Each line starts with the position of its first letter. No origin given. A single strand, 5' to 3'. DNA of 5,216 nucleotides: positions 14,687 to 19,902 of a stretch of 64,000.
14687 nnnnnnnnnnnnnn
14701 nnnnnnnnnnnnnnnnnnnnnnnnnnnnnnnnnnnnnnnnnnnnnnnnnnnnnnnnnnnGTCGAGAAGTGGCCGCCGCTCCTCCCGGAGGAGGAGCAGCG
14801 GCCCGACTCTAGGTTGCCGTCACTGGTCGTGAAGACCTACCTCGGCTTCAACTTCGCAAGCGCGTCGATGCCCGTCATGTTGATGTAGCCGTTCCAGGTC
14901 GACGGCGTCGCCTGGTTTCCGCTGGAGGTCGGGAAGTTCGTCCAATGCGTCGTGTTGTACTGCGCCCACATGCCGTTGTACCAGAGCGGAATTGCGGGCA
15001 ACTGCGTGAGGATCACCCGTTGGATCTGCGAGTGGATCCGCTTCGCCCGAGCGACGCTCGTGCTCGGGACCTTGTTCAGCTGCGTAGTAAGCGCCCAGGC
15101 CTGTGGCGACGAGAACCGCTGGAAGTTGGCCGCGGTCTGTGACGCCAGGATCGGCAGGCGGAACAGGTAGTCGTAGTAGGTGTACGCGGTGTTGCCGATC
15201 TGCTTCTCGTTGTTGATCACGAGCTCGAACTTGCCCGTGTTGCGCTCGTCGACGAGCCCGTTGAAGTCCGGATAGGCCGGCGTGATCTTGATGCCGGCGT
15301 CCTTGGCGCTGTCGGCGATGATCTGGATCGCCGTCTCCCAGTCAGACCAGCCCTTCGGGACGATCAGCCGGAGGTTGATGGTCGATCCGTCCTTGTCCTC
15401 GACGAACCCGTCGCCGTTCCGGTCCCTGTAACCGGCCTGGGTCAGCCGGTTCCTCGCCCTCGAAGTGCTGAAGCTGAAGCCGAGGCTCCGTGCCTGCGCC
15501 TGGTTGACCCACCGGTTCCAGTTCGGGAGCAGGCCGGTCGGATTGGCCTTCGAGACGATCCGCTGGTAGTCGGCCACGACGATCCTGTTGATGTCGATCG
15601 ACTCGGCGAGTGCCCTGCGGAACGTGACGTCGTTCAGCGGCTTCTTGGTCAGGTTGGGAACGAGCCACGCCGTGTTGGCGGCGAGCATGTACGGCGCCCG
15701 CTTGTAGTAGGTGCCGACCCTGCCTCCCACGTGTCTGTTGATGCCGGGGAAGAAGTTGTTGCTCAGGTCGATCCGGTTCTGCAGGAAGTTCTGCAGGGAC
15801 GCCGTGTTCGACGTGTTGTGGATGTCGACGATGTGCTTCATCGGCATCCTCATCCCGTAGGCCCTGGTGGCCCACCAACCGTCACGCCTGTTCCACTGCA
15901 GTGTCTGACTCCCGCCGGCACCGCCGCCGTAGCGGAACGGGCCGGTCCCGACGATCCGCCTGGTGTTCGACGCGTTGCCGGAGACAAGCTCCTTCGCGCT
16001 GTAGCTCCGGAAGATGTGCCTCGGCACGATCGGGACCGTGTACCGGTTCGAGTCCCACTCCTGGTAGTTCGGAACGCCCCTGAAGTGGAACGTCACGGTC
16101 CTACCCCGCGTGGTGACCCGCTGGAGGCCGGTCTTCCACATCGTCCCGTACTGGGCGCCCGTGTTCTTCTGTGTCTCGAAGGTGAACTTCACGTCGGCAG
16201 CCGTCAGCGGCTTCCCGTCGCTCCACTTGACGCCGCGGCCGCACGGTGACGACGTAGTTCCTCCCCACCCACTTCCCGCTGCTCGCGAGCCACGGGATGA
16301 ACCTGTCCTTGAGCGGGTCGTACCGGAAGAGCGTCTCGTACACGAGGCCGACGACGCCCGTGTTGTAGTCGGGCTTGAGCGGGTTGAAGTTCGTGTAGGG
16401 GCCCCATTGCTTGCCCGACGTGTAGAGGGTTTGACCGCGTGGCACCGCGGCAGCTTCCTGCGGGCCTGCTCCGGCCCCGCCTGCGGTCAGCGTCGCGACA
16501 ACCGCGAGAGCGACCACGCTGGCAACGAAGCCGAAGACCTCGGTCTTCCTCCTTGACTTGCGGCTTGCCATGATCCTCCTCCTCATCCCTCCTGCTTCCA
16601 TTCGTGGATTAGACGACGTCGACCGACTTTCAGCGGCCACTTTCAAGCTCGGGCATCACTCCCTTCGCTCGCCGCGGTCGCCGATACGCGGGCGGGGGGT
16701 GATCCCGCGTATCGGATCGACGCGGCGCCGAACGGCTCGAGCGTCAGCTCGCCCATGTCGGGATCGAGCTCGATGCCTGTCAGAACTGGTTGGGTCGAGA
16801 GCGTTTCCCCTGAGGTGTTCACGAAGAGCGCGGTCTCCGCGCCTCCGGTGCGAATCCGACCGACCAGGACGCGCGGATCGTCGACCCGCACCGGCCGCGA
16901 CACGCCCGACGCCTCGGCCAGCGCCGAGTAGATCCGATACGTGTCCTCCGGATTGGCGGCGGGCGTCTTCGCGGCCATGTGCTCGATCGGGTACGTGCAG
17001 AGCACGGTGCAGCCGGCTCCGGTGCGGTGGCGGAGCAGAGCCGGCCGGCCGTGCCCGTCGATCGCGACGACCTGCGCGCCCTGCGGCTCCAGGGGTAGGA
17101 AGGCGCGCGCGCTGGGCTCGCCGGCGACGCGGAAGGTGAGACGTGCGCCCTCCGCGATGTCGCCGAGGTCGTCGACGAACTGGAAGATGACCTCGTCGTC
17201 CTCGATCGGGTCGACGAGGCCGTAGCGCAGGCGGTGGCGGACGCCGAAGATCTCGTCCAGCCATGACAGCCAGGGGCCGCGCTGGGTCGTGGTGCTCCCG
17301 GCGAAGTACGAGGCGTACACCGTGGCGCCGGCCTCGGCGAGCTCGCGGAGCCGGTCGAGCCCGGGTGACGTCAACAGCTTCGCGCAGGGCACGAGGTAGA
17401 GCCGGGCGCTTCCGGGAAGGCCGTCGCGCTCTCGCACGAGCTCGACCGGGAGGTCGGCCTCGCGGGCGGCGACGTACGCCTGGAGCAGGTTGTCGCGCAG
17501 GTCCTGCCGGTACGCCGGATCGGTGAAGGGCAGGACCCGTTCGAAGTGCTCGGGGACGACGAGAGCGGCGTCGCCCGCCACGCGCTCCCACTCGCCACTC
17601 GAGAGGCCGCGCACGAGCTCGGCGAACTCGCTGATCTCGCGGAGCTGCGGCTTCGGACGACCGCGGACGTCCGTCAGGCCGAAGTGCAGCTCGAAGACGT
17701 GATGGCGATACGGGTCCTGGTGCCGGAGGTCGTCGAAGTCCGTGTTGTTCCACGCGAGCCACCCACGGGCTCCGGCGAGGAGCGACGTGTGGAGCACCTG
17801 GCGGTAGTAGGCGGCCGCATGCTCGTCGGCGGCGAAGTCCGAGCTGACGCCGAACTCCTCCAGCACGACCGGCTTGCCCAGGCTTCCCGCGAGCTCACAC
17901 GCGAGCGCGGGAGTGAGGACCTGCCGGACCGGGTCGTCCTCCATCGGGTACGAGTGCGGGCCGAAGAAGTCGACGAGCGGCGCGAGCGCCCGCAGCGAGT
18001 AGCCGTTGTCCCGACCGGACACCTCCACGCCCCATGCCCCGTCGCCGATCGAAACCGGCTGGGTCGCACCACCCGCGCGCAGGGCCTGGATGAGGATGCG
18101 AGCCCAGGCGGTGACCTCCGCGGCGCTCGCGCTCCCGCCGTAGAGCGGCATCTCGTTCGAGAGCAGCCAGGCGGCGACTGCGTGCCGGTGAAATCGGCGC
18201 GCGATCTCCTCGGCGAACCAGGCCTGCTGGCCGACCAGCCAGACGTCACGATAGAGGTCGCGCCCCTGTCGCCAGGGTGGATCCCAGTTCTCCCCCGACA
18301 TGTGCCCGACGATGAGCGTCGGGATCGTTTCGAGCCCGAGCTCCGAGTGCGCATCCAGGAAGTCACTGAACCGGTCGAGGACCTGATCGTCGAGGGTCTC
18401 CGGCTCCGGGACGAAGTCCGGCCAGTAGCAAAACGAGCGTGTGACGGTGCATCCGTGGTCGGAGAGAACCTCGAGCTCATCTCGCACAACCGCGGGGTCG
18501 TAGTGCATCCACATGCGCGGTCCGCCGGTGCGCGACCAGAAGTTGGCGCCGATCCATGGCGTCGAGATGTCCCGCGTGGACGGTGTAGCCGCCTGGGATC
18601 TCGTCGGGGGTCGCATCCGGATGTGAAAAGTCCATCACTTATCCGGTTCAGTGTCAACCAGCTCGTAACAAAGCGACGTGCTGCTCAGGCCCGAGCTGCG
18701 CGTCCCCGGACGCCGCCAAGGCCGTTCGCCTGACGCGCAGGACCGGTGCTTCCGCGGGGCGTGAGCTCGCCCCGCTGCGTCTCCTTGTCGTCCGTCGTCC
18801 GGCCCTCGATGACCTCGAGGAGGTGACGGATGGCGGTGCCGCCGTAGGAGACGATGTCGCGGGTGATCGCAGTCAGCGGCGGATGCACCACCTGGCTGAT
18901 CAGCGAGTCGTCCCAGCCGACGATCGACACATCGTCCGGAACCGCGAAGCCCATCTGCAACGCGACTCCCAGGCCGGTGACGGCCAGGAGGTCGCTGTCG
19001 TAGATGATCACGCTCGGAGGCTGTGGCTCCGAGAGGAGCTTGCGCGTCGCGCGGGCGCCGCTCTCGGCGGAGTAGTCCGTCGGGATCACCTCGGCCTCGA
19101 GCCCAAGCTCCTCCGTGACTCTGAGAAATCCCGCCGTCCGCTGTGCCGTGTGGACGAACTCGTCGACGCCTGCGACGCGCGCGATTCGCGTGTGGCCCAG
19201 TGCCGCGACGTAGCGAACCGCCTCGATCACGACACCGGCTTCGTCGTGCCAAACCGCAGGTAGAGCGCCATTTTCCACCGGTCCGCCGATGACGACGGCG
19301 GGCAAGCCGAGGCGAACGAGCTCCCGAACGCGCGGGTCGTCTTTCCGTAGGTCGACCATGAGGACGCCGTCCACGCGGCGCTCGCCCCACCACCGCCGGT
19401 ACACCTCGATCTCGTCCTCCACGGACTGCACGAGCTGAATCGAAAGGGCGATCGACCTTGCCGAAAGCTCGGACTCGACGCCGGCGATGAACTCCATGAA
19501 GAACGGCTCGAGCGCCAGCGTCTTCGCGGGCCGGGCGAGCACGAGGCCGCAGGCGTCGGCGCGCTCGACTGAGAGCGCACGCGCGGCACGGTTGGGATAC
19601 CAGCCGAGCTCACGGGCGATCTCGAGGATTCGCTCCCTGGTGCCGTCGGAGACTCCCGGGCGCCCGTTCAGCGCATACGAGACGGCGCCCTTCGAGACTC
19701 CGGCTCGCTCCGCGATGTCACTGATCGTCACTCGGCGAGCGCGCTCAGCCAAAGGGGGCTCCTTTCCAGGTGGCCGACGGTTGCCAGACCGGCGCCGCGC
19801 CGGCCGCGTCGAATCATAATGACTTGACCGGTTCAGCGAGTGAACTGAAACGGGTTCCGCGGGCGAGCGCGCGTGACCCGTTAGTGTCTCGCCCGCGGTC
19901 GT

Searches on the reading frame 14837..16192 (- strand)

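Call 28: search_protein_families(library=pfam, proteins=[window:14837-16192:-], max_evalue=0.001)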
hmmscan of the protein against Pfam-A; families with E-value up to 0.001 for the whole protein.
window:14837-16192:- (451 aa): 1 family
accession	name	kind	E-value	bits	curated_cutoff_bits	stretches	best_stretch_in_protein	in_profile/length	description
PF00496.27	SBP_bac_5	-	6.4e-27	95.1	32.4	1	2-344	41-361/368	Bacterial extracellular solute-binding proteins, family 5 Middle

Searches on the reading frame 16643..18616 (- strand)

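Call 28: search_protein_families(library=pfam, proteins=[window:16643-18616:-], max_evalue=0.001)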
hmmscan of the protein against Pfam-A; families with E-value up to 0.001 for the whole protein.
window:16643-18616:- (657 aa): 2 families
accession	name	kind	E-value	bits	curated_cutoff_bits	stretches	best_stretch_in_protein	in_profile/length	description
PF00150.24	Cellulase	-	1.8e-09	38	23.5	1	48-292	27-269/272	Cellulase (glycosyl hydrolase family 5)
PF08532.16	Glyco_hydro_42M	-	0.00024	21.1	25.8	0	372-468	27-125/207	Beta-galactosidase trimerisation domain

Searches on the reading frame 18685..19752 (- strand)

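Call 28: search_protein_families(library=pfam, proteins=[window:18685-19752:-], max_evalue=0.001)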
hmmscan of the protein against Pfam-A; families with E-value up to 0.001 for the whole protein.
window:18685-19752:- (355 aa): 8 families
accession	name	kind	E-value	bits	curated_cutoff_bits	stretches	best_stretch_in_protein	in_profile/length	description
PF13377.12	Peripla_BP_3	-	7.3e-27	94.9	26.5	1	179-336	1-167/167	Periplasmic binding protein-like domain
PF00532.27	Peripla_BP_1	-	2e-16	60.8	22.2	1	81-321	12-263/281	Periplasmic binding proteins and sugar binding domain of LacI family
PF00356.27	LacI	-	8.1e-15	54.8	27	1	9-54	1-46/46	Bacterial regulatory proteins, lacI family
PF09339.16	HTH_IclR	-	0.00048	20.3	22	0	2-28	13-39/52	IclR helix-turn-helix domain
PF04967.18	HTH_10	-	0.00048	20.3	23.1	0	4-29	20-45/53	HTH DNA binding domain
PF00440.29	TetR_N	-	0.00051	20.2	24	1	6-25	15-34/47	Bacterial regulatory proteins, tetR family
PF12802.13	MarR_2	-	0.00073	20.1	27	0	7-29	20-42/61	MarR family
PF13560.12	HTH_31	-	0.00082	20.1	27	1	5-45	12-53/64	Helix-turn-helix domain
